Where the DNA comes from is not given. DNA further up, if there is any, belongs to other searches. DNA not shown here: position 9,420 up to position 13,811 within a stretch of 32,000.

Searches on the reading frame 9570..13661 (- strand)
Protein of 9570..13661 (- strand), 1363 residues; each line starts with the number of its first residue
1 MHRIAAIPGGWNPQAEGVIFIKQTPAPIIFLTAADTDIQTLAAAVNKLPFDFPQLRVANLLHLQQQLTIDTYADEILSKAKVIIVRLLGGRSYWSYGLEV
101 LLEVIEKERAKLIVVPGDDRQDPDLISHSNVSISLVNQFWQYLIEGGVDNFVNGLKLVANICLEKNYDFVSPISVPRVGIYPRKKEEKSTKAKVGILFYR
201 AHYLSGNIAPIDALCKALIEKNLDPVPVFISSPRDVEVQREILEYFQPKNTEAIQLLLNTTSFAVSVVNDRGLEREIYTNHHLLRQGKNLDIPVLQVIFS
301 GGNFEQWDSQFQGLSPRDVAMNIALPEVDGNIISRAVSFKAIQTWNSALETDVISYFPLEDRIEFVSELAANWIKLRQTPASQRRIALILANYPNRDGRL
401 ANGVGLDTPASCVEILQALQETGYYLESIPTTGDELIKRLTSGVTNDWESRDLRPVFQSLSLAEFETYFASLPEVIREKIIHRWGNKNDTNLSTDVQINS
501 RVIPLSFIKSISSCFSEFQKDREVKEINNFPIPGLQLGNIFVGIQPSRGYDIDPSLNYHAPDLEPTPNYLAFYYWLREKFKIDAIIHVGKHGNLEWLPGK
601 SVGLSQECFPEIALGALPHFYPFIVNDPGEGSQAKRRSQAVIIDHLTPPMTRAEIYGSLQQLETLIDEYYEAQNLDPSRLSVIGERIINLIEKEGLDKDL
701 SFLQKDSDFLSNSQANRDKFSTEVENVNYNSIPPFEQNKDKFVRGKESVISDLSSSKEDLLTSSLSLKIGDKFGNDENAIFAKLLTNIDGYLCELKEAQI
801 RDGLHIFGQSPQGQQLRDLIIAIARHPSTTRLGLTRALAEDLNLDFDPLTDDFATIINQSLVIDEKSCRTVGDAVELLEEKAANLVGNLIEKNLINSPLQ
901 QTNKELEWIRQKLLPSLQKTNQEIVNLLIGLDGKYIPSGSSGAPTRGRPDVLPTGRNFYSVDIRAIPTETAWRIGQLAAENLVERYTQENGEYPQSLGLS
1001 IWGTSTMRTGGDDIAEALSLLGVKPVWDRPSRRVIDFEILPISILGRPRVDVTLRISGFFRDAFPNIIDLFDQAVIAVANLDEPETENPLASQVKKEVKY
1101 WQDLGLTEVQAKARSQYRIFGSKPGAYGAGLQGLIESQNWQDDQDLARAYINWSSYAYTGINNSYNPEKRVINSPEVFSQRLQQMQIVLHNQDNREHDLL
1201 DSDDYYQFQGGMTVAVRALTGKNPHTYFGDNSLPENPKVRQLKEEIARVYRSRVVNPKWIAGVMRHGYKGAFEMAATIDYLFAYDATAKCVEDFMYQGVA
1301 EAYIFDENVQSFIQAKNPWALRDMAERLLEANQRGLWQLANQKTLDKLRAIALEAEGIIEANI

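Call 12: search_protein_families(library=ncbifam, proteins=[window:9570-13661:-], max_evalue=0.00001)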
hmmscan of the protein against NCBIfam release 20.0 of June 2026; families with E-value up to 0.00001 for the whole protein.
window:9570-13661:- (1363 aa): 9 families
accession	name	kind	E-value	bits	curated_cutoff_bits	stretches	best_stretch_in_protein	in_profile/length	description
TIGR02257.1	cobalto_cobN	equivalog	0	1652.9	822.05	3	773-1356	658-1225/1226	cobaltochelatase subunit CobN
NF008973.0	PRK12321.1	equivalog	0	1037.4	1235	2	21-703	20-648/1105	cobaltochelatase subunit CobN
NF004646.0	PRK05989.2-4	equivalog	1.4e-238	794.6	1468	2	774-1361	661-1242/1277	cobaltochelatase subunit CobN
TIGR02025.1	BchH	equivalog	7.8e-210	699.5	829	2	760-1360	679-1269/1271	magnesium chelatase subunit H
NF009140.0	PRK12493.1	equivalog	5.8e-196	653.8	1300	3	782-1360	726-1307/1313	magnesium chelatase subunit H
NF004643.0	PRK05989.2-1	equivalog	8.2e-189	630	1926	2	781-1362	653-1160/1184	cobaltochelatase subunit CobN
NF004644.0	PRK05989.2-2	equivalog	9.9e-166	553.7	1248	2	778-1343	644-1177/1289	cobaltochelatase subunit CobN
NF009942.0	PRK13405.1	equivalog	4.5e-154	514.8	1166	3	893-1360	789-1239/1245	magnesium chelatase subunit H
NF004645.0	PRK05989.2-3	equivalog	8.1e-154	513.9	1619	3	916-1348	987-1426/1597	cobaltochelatase subunit CobN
